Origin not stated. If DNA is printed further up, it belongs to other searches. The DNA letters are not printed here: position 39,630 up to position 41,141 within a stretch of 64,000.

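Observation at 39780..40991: ParA/MinD-type ATPase fused to an AMPK-beta-like glycogen-binding domain (CBM48): candidate glycogen-granule positioning system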

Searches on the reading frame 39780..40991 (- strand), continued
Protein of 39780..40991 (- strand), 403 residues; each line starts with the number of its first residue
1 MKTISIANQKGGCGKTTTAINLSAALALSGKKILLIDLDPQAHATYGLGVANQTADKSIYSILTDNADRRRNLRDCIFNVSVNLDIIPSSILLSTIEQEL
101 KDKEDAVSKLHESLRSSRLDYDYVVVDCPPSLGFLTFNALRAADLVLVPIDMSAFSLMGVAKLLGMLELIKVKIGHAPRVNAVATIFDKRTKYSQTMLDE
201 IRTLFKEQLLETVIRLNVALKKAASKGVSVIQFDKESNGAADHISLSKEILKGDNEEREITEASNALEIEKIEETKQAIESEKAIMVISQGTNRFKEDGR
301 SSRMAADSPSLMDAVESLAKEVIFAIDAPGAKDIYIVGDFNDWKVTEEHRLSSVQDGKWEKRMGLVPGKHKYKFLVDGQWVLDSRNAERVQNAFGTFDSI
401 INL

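Call 6: find_homologous_proteins(query=window:39780-40991:-, max_evalue=0.00001)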
Query window:39780-40991:- (403 aa): 7970 proteins with E <= 0.00001 among 8000 candidates; the best 120 are listed.
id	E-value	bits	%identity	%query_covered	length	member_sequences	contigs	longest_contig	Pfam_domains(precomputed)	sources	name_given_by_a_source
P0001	8.3e-257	869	100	100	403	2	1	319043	PF00142.25,PF02922.25,PF10609.16,PF16561.12,PF01656.30,PF13614.13,PF09140.18,PF06564.19,PF02374.22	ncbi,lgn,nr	ncbi:MAG: AAA family ATPase [Candidatus Omnitrophica bacterium]|nr:AAA family ATPase [Candidatus Omn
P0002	3.2e-184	630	74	100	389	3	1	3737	PF00142.25,PF10609.16,PF16561.12,PF01656.30,PF13614.13,PF09140.18,PF06564.19,PF02374.22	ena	-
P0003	3.0e-183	627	73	100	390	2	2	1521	PF00142.25,PF02922.25,PF10609.16,PF16561.12,PF01656.30,PF13614.13,PF09140.18,PF06564.19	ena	-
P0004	2.5e-182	624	74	100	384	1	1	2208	PF00142.25,PF02922.25,PF10609.16,PF16561.12,PF01656.30,PF13614.13,PF09140.18,PF06564.19,PF02374.22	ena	-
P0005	4.9e-180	616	72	100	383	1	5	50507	PF00142.25,PF02922.25,PF10609.16,PF16561.12,PF01656.30,PF13614.13,PF09140.18,PF06564.19,PF02374.22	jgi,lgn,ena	jgi:chromosome partitioning protein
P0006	5.3e-180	616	71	100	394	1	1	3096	PF00142.25,PF10609.16,PF16561.12,PF01656.30,PF13614.13,PF09140.18,PF06564.19,PF02374.22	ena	-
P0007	2.3e-179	614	72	100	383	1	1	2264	PF00142.25,PF02922.25,PF10609.16,PF16561.12,PF01656.30,PF13614.13,PF09140.18,PF06564.19,PF02374.22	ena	-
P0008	5.3e-178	610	71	100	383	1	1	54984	PF00142.25,PF02922.25,PF10609.16,PF16561.12,PF01656.30,PF13614.13,PF09140.18,PF06564.19,PF02374.22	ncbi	-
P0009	8.8e-178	609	71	100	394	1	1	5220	PF00142.25,PF10609.16,PF16561.12,PF01656.30,PF13614.13,PF09140.18,PF06564.19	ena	-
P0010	2.1e-177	608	72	100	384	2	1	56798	PF00142.25,PF02922.25,PF10609.16,PF16561.12,PF01656.30,PF13614.13,PF09140.18,PF06564.19,PF02374.22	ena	-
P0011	2.3e-177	608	71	100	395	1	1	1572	PF00142.25,PF02922.25,PF10609.16,PF16561.12,PF01656.30,PF13614.13,PF09140.18,PF06564.19,PF02374.22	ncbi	-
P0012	5.9e-177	606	72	100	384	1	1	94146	PF00142.25,PF10609.16,PF16561.12,PF01656.30,PF13614.13,PF09140.18,PF06564.19,PF02374.22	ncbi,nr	ncbi:MAG: AAA family ATPase [Candidatus Omnitrophica bacterium]|nr:AAA family ATPase [Candidatus Omn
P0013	2.9e-176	604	71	100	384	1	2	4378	PF00142.25,PF02922.25,PF10609.16,PF16561.12,PF01656.30,PF13614.13,PF09140.18,PF06564.19,PF02374.22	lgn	-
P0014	3.2e-176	604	70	100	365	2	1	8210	PF00142.25,PF02922.25,PF10609.16,PF16561.12,PF01656.30,PF13614.13,PF09140.18,PF06564.19,PF02374.22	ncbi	-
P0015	3.8e-176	604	70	100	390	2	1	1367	PF00142.25,PF02922.25,PF10609.16,PF16561.12,PF01656.30,PF13614.13,PF09140.18,PF06564.19,PF02374.22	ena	-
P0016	1.9e-175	601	70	100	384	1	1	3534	PF00142.25,PF02922.25,PF10609.16,PF16561.12,PF01656.30,PF13614.13,PF09140.18,PF06564.19,PF02374.22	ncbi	-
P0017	2.0e-175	601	71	100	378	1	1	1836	PF00142.25,PF02922.25,PF10609.16,PF16561.12,PF01656.30,PF13614.13,PF09140.18,PF06564.19,PF02374.22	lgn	-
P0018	2.2e-175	601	70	100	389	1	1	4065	PF00142.25,PF02922.25,PF10609.16,PF16561.12,PF01656.30,PF13614.13,PF09140.18,PF06564.19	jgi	jgi:chromosome partitioning protein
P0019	2.8e-174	598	69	100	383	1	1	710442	PF00142.25,PF02922.25,PF10609.16,PF16561.12,PF01656.30,PF13614.13,PF09140.18,PF06564.19,PF02374.22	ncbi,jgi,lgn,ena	ncbi:MAG: AAA family ATPase [Candidatus Omnitrophota bacterium]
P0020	5.5e-174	597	70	100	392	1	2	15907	PF00142.25,PF02922.25,PF10609.16,PF16561.12,PF01656.30,PF13614.13,PF09140.18,PF06564.19,PF02374.22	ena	-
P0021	6.6e-173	593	69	100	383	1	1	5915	PF00142.25,PF02922.25,PF10609.16,PF16561.12,PF01656.30,PF13614.13,PF09140.18,PF06564.19,PF02374.22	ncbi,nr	ncbi:MAG: AAA family ATPase [Candidatus Omnitrophota bacterium]|nr:AAA family ATPase [Candidatus Omn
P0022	2.2e-172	591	67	100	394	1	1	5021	PF00142.25,PF02922.25,PF10609.16,PF16561.12,PF01656.30,PF13614.13,PF09140.18,PF06564.19,PF02374.22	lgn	-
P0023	5.9e-172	590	69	100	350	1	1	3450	PF00142.25,PF02922.25,PF10609.16,PF16561.12,PF01656.30,PF13614.13,PF09140.18,PF06564.19,PF02374.22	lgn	-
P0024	1.3e-169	582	69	100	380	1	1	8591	PF00142.25,PF02922.25,PF10609.16,PF16561.12,PF01656.30,PF13614.13,PF09140.18,PF06564.19,PF02374.22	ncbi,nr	ncbi:MAG: AAA family ATPase [Candidatus Omnitrophica bacterium]|nr:AAA family ATPase [Candidatus Omn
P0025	5.1e-169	580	68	100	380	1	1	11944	PF00142.25,PF10609.16,PF16561.12,PF01656.30,PF13614.13,PF09140.18,PF06564.19,PF02374.22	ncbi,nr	ncbi:MAG: AAA family ATPase [Candidatus Omnitrophica bacterium]|nr:AAA family ATPase [Candidatus Omn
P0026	2.9e-168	578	67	100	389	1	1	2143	PF00142.25,PF10609.16,PF16561.12,PF01656.30,PF13614.13,PF09140.18,PF06564.19,PF02374.22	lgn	-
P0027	1.9e-166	572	67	100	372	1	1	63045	PF00142.25,PF02922.25,PF10609.16,PF16561.12,PF01656.30,PF13614.13,PF07015.18,PF09140.18,PF06564.19,PF02374.22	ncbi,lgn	-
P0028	3.3e-166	571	67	100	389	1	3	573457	PF00142.25,PF10609.16,PF16561.12,PF01656.30,PF13614.13,PF09140.18,PF06564.19,PF02374.22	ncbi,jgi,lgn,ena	-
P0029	3.7e-166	571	67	100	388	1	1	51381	PF00142.25,PF02922.25,PF10609.16,PF16561.12,PF01656.30,PF13614.13,PF09140.18,PF06564.19,PF02374.22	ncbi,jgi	ncbi:MAG: AAA family ATPase [Candidatus Omnitrophota bacterium]|jgi:chromosome partitioning protein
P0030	3.8e-166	571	67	100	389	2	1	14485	PF00142.25,PF10609.16,PF16561.12,PF01656.30,PF13614.13,PF09140.18,PF06564.19,PF02374.22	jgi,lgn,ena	-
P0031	1.8e-165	569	67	100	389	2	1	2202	PF00142.25,PF02922.25,PF10609.16,PF16561.12,PF01656.30,PF13614.13,PF09140.18,PF06564.19,PF02374.22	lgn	-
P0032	2.2e-163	562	64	100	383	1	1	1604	PF00142.25,PF02922.25,PF10609.16,PF16561.12,PF01656.30,PF13614.13,PF09140.18,PF06564.19,PF02374.22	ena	-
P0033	4.1e-163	561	66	100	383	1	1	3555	PF00142.25,PF02922.25,PF10609.16,PF16561.12,PF01656.30,PF13614.13,PF09140.18,PF06564.19,PF02374.22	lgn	-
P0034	1.2e-162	559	64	100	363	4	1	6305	PF00142.25,PF02922.25,PF10609.16,PF16561.12,PF01656.30,PF13614.13,PF09140.18,PF06564.19,PF02374.22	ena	-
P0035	2.2e-162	558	63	99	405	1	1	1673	PF00142.25,PF02922.25,PF10609.16,PF16561.12,PF01656.30,PF13614.13,PF09140.18,PF06564.19,PF02374.22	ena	-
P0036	2.3e-162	558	66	100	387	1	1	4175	PF00142.25,PF02922.25,PF10609.16,PF16561.12,PF01656.30,PF13614.13,PF09140.18,PF06564.19,PF02374.22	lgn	-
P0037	3.8e-162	558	65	100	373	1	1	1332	PF00142.25,PF02922.25,PF10609.16,PF16561.12,PF01656.30,PF13614.13,PF09140.18,PF06564.19,PF02374.22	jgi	-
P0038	4.4e-162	557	64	100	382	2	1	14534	PF00142.25,PF02922.25,PF10609.16,PF16561.12,PF01656.30,PF13614.13,PF07015.18,PF09140.18,PF06564.19,PF02374.22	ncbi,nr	ncbi:MAG: AAA family ATPase [Candidatus Omnitrophica bacterium]|nr:AAA family ATPase [Candidatus Omn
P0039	1.2e-161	556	65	100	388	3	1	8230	PF00142.25,PF02922.25,PF10609.16,PF16561.12,PF01656.30,PF13614.13,PF09140.18,PF06564.19,PF02374.22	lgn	-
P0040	2.5e-161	555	64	100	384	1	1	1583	PF00142.25,PF02922.25,PF10609.16,PF16561.12,PF01656.30,PF13614.13,PF09140.18,PF06564.19,PF02374.22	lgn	-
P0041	1.7e-160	552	63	100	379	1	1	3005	PF00142.25,PF02922.25,PF10609.16,PF16561.12,PF01656.30,PF13614.13,PF09140.18,PF06564.19,PF02374.22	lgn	-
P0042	1.9e-160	552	63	100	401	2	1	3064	PF00142.25,PF02922.25,PF10609.16,PF16561.12,PF01656.30,PF13614.13,PF09140.18,PF06564.19,PF02374.22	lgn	-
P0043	3.9e-160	551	63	100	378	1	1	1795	PF00142.25,PF02922.25,PF10609.16,PF16561.12,PF01656.30,PF13614.13,PF09140.18,PF06564.19,PF02374.22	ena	-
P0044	5.2e-160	551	64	100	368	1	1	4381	PF00142.25,PF02922.25,PF10609.16,PF16561.12,PF01656.30,PF13614.13,PF09140.18,PF06564.19,PF02374.22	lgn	-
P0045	6.2e-160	550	63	100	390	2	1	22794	PF00142.25,PF02922.25,PF10609.16,PF16561.12,PF01656.30,PF13614.13,PF09140.18,PF06564.19,PF02374.22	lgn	-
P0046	6.5e-160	550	62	100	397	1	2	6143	PF00142.25,PF02922.25,PF10609.16,PF16561.12,PF01656.30,PF13614.13,PF07015.18,PF09140.18,PF06564.19,PF02374.22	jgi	jgi:chromosome partitioning protein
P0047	3.2e-159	548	62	100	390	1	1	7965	PF00142.25,PF02922.25,PF10609.16,PF16561.12,PF01656.30,PF13614.13,PF09140.18,PF06564.19,PF02374.22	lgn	-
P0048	2.5e-158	545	63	100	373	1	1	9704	PF00142.25,PF02922.25,PF10609.16,PF16561.12,PF01656.30,PF13614.13,PF09140.18,PF06564.19,PF02374.22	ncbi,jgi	-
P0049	4.7e-158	544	62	100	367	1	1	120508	PF00142.25,PF02922.25,PF10609.16,PF16561.12,PF01656.30,PF13614.13,PF09140.18,PF06564.19,PF02374.22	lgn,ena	-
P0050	6.0e-158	544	63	100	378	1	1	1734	PF00142.25,PF02922.25,PF10609.16,PF16561.12,PF01656.30,PF13614.13,PF09140.18,PF06564.19,PF02374.22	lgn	-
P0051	1.2e-157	543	62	100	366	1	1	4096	PF00142.25,PF02922.25,PF10609.16,PF16561.12,PF01656.30,PF13614.13,PF09140.18,PF06564.19,PF02374.22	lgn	-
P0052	1.2e-157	543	60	100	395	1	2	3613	PF00142.25,PF10609.16,PF16561.12,PF01656.30,PF13614.13,PF09140.18,PF06564.19,PF02374.22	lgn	-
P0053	2.3e-157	542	62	100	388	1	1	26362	PF00142.25,PF02922.25,PF10609.16,PF16561.12,PF01656.30,PF13614.13,PF09140.18,PF06564.19,PF02374.22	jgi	-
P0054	2.9e-157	542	64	100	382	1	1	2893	PF00142.25,PF02922.25,PF10609.16,PF16561.12,PF01656.30,PF13614.13,PF09140.18,PF06564.19,PF02374.22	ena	-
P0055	3.3e-157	541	61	100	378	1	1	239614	PF00142.25,PF02922.25,PF10609.16,PF16561.12,PF01656.30,PF13614.13,PF09140.18,PF06564.19,PF02374.22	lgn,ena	-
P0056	3.8e-157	541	62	99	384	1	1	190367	PF00142.25,PF02922.25,PF10609.16,PF16561.12,PF01656.30,PF13614.13,PF09140.18,PF06564.19,PF02374.22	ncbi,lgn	-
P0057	4.4e-157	541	61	100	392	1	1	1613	PF00142.25,PF02922.25,PF10609.16,PF16561.12,PF01656.30,PF13614.13,PF09140.18,PF06564.19,PF02374.22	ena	-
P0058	6.9e-157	540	62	100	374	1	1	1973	PF00142.25,PF10609.16,PF16561.12,PF01656.30,PF13614.13,PF09140.18,PF06564.19,PF02374.22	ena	-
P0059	1.3e-156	539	64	100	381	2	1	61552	PF00142.25,PF02922.25,PF10609.16,PF16561.12,PF01656.30,PF13614.13,PF09140.18,PF06564.19,PF02374.22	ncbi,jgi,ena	ncbi:MAG: AAA family ATPase [Candidatus Omnitrophota bacterium]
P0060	2.3e-156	539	62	100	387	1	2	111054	PF00142.25,PF02922.25,PF10609.16,PF16561.12,PF01656.30,PF13614.13,PF09140.18,PF06564.19,PF02374.22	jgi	jgi:chromosome partitioning protein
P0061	2.7e-156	538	62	100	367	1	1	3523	PF00142.25,PF02922.25,PF10609.16,PF16561.12,PF01656.30,PF13614.13,PF09140.18,PF06564.19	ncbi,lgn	-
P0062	3.2e-156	538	63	100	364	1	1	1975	PF00142.25,PF02922.25,PF10609.16,PF16561.12,PF01656.30,PF13614.13,PF09140.18,PF06564.19,PF02374.22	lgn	-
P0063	3.7e-156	538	62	100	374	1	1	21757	PF00142.25,PF10609.16,PF16561.12,PF01656.30,PF13614.13,PF09140.18,PF06564.19,PF02374.22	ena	-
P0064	1.1e-155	536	61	100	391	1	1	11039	PF00142.25,PF02922.25,PF10609.16,PF16561.12,PF01656.30,PF13614.13,PF09140.18,PF06564.19,PF02374.22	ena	-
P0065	1.7e-155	536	61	100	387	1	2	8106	PF00142.25,PF02922.25,PF10609.16,PF16561.12,PF01656.30,PF13614.13,PF09140.18,PF06564.19,PF02374.22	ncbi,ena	-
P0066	1.9e-155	536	62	100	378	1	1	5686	PF00142.25,PF02922.25,PF10609.16,PF16561.12,PF01656.30,PF13614.13,PF09140.18,PF06564.19,PF02374.22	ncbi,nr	ncbi:MAG: AAA family ATPase [Candidatus Omnitrophota bacterium]|nr:AAA family ATPase [Candidatus Omn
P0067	2.1e-155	535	63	100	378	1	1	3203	PF00142.25,PF02922.25,PF10609.16,PF16561.12,PF01656.30,PF13614.13,PF09140.18,PF06564.19,PF02374.22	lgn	-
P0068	3.7e-155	535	61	100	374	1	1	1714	PF00142.25,PF02922.25,PF10609.16,PF16561.12,PF01656.30,PF13614.13,PF09140.18,PF06564.19,PF02374.22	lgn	-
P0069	4.7e-155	534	61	100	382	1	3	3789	PF00142.25,PF02922.25,PF10609.16,PF16561.12,PF01656.30,PF13614.13,PF09140.18,PF06564.19,PF02374.22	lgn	-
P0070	6.6e-155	534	61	100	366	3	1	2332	PF00142.25,PF02922.25,PF10609.16,PF16561.12,PF01656.30,PF13614.13,PF09140.18,PF06564.19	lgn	-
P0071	7.4e-155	534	61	100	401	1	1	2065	PF00142.25,PF02922.25,PF10609.16,PF16561.12,PF01656.30,PF13614.13,PF09140.18,PF06564.19,PF02374.22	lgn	-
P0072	1.1e-154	533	60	100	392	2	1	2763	PF00142.25,PF10609.16,PF16561.12,PF01656.30,PF13614.13,PF07015.18,PF09140.18,PF06564.19,PF02374.22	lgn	-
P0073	2.1e-154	532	61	100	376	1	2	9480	PF00142.25,PF02922.25,PF10609.16,PF16561.12,PF01656.30,PF13614.13,PF09140.18,PF06564.19,PF02374.22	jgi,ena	-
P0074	4.8e-154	531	59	100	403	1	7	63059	PF00142.25,PF02922.25,PF10609.16,PF16561.12,PF01656.30,PF13614.13,PF09140.18,PF06564.19,PF02374.22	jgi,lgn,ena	jgi:chromosome partitioning protein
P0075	4.8e-154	531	62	100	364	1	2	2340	PF00142.25,PF02922.25,PF10609.16,PF16561.12,PF01656.30,PF13614.13,PF09140.18,PF06564.19,PF02374.22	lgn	-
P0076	5.5e-154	531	60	100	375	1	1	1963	PF00142.25,PF02922.25,PF10609.16,PF16561.12,PF01656.30,PF13614.13,PF09140.18,PF06564.19,PF02374.22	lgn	-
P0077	5.6e-154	531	62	100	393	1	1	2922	PF00142.25,PF02922.25,PF10609.16,PF16561.12,PF01656.30,PF13614.13,PF09140.18,PF06564.19,PF02374.22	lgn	-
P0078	9.2e-154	530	60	100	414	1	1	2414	PF00142.25,PF02922.25,PF10609.16,PF16561.12,PF01656.30,PF13614.13,PF09140.18,PF06564.19,PF02374.22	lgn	-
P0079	1.1e-153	530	60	100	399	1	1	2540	PF00142.25,PF02922.25,PF10609.16,PF16561.12,PF01656.30,PF13614.13,PF09140.18,PF06564.19,PF02374.22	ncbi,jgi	jgi:chromosome partitioning protein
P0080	1.2e-153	530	57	100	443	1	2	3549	PF00142.25,PF02922.25,PF10609.16,PF16561.12,PF01656.30,PF13614.13,PF09140.18,PF06564.19,PF02374.22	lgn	-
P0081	1.4e-153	529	60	100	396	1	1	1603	PF00142.25,PF10609.16,PF16561.12,PF01656.30,PF13614.13,PF09140.18,PF06564.19,PF02374.22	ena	-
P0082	1.8e-153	529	60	100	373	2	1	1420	PF00142.25,PF02922.25,PF10609.16,PF16561.12,PF01656.30,PF13614.13,PF09140.18,PF06564.19,PF02374.22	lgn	-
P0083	2.0e-153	529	62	100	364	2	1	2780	PF00142.25,PF02922.25,PF10609.16,PF16561.12,PF01656.30,PF13614.13,PF09140.18,PF06564.19,PF02374.22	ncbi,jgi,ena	-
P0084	2.2e-153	529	61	100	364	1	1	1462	PF00142.25,PF02922.25,PF10609.16,PF16561.12,PF01656.30,PF13614.13,PF07015.18,PF09140.18,PF06564.19,PF02374.22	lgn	-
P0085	2.6e-153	529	62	100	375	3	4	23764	PF00142.25,PF02922.25,PF10609.16,PF16561.12,PF01656.30,PF13614.13,PF09140.18,PF06564.19,PF02374.22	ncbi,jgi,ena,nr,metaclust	ncbi:MAG: hypothetical protein A2987_02735 [Omnitrophica bacterium RIFCSPLOWO2_01_FULL_45_10]|nr:MAG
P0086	3.4e-153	528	60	100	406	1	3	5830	PF00142.25,PF02922.25,PF10609.16,PF16561.12,PF01656.30,PF13614.13,PF09140.18,PF06564.19,PF02374.22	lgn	-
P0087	4.0e-153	528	62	100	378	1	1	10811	PF00142.25,PF02922.25,PF10609.16,PF16561.12,PF01656.30,PF13614.13,PF09140.18,PF06564.19,PF02374.22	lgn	-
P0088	4.5e-153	528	60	100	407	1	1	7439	PF00142.25,PF02922.25,PF10609.16,PF16561.12,PF01656.30,PF13614.13,PF09140.18,PF06564.19,PF02374.22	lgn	-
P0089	5.6e-153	527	60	100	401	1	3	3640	PF00142.25,PF02922.25,PF10609.16,PF16561.12,PF01656.30,PF13614.13,PF09140.18,PF06564.19,PF02374.22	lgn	-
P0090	6.0e-153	527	60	100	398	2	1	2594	PF00142.25,PF10609.16,PF16561.12,PF01656.30,PF13614.13,PF09140.18,PF06564.19,PF02374.22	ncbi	-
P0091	9.8e-153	527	61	100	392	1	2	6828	PF00142.25,PF02922.25,PF10609.16,PF16561.12,PF01656.30,PF13614.13,PF09140.18,PF06564.19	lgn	-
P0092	1.0e-152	527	61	100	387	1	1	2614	PF00142.25,PF02922.25,PF10609.16,PF16561.12,PF01656.30,PF13614.13,PF09140.18,PF06564.19,PF02374.22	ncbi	-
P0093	1.2e-152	526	61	100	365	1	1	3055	PF00142.25,PF02922.25,PF10609.16,PF16561.12,PF01656.30,PF13614.13,PF09140.18,PF06564.19,PF02374.22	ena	-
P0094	1.3e-152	526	61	100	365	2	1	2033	PF00142.25,PF02922.25,PF10609.16,PF16561.12,PF01656.30,PF13614.13,PF07015.18,PF09140.18,PF06564.19,PF02374.22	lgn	-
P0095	1.4e-152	526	58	100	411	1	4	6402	PF00142.25,PF10609.16,PF16561.12,PF01656.30,PF13614.13,PF09140.18,PF06564.19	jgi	jgi:chromosome partitioning protein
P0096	1.7e-152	526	59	100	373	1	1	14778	PF00142.25,PF02922.25,PF10609.16,PF16561.12,PF01656.30,PF13614.13,PF09140.18,PF06564.19,PF02374.22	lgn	-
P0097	2.1e-152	526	62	100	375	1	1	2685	PF00142.25,PF02922.25,PF10609.16,PF16561.12,PF01656.30,PF13614.13,PF09140.18,PF06564.19,PF02374.22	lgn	-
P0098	2.7e-152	525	61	100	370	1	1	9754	PF00142.25,PF10609.16,PF16561.12,PF01656.30,PF13614.13,PF09140.18,PF06564.19,PF02374.22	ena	-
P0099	2.9e-152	525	60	100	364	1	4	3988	PF00142.25,PF02922.25,PF10609.16,PF16561.12,PF01656.30,PF13614.13,PF09140.18,PF06564.19,PF02374.22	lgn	-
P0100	2.9e-152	525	62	100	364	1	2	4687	PF00142.25,PF10609.16,PF16561.12,PF01656.30,PF13614.13,PF07015.18,PF09140.18,PF06564.19,PF02374.22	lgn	-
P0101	3.0e-152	525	58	100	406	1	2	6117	PF00142.25,PF10609.16,PF16561.12,PF01656.30,PF13614.13,PF09140.18,PF06564.19,PF02374.22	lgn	-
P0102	3.3e-152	525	58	100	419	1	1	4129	PF00142.25,PF02922.25,PF10609.16,PF16561.12,PF01656.30,PF13614.13,PF09140.18,PF06564.19,PF02374.22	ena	-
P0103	3.6e-152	525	62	100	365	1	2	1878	PF00142.25,PF02922.25,PF10609.16,PF16561.12,PF01656.30,PF13614.13,PF07015.18,PF09140.18,PF06564.19,PF02374.22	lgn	-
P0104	4.0e-152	525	60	100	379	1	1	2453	PF00142.25,PF10609.16,PF16561.12,PF01656.30,PF13614.13,PF09140.18,PF06564.19,PF02374.22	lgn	-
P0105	4.9e-152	524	59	100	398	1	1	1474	PF00142.25,PF10609.16,PF16561.12,PF01656.30,PF13614.13,PF09140.18,PF06564.19,PF02374.22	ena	-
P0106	5.9e-152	524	63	100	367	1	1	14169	PF00142.25,PF02922.25,PF10609.16,PF16561.12,PF01656.30,PF13614.13,PF09140.18,PF06564.19,PF02374.22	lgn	-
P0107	7.6e-152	524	61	100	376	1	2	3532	PF00142.25,PF02922.25,PF10609.16,PF16561.12,PF01656.30,PF13614.13,PF09140.18,PF06564.19,PF02374.22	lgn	-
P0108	8.7e-152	524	61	100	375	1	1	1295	PF00142.25,PF02922.25,PF10609.16,PF16561.12,PF01656.30,PF13614.13,PF09140.18,PF06564.19,PF02374.22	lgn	-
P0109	1.3e-151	523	57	100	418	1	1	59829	PF00142.25,PF02922.25,PF10609.16,PF16561.12,PF01656.30,PF13614.13,PF09140.18,PF06564.19,PF02374.22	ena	-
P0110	1.4e-151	523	61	100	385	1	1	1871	PF00142.25,PF02922.25,PF10609.16,PF16561.12,PF01656.30,PF13614.13,PF09140.18,PF06564.19,PF02374.22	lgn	-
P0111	1.5e-151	523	60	100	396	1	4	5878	PF00142.25,PF02922.25,PF10609.16,PF16561.12,PF01656.30,PF13614.13,PF09140.18,PF06564.19,PF02374.22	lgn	-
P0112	1.6e-151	523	59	100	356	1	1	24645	PF00142.25,PF02922.25,PF10609.16,PF16561.12,PF01656.30,PF13614.13,PF09140.18,PF06564.19,PF02374.22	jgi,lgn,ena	-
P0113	1.7e-151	523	60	100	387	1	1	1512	PF00142.25,PF02922.25,PF10609.16,PF16561.12,PF01656.30,PF13614.13,PF09140.18,PF06564.19,PF02374.22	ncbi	-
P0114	2.1e-151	522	57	100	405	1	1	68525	PF00142.25,PF02922.25,PF10609.16,PF16561.12,PF01656.30,PF13614.13,PF09140.18,PF06564.19,PF02374.22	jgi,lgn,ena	-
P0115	2.1e-151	522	60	100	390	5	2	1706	PF00142.25,PF02922.25,PF10609.16,PF16561.12,PF01656.30,PF13614.13,PF09140.18,PF06564.19,PF02374.22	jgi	jgi:chromosome partitioning protein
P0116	2.2e-151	522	62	100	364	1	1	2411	PF00142.25,PF10609.16,PF16561.12,PF01656.30,PF13614.13,PF09140.18,PF06564.19,PF02374.22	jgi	-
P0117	2.8e-151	522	59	100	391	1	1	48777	PF00142.25,PF02922.25,PF10609.16,PF16561.12,PF01656.30,PF13614.13,PF09140.18,PF06564.19,PF02374.22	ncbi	ncbi:MAG: AAA family ATPase [Candidatus Omnitrophota bacterium]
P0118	3.2e-151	522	60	100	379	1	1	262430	PF00142.25,PF02922.25,PF10609.16,PF16561.12,PF01656.30,PF13614.13,PF09140.18,PF06564.19,PF02374.22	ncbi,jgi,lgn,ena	ncbi:MAG: AAA family ATPase [Candidatus Omnitrophota bacterium]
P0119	3.4e-151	522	61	100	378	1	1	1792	PF00142.25,PF02922.25,PF10609.16,PF16561.12,PF01656.30,PF13614.13,PF09140.18,PF06564.19,PF02374.22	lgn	-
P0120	3.5e-151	522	60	100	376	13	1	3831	PF00142.25,PF02922.25,PF10609.16,PF16561.12,PF01656.30,PF13614.13,PF09140.18,PF06564.19,PF02374.22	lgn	-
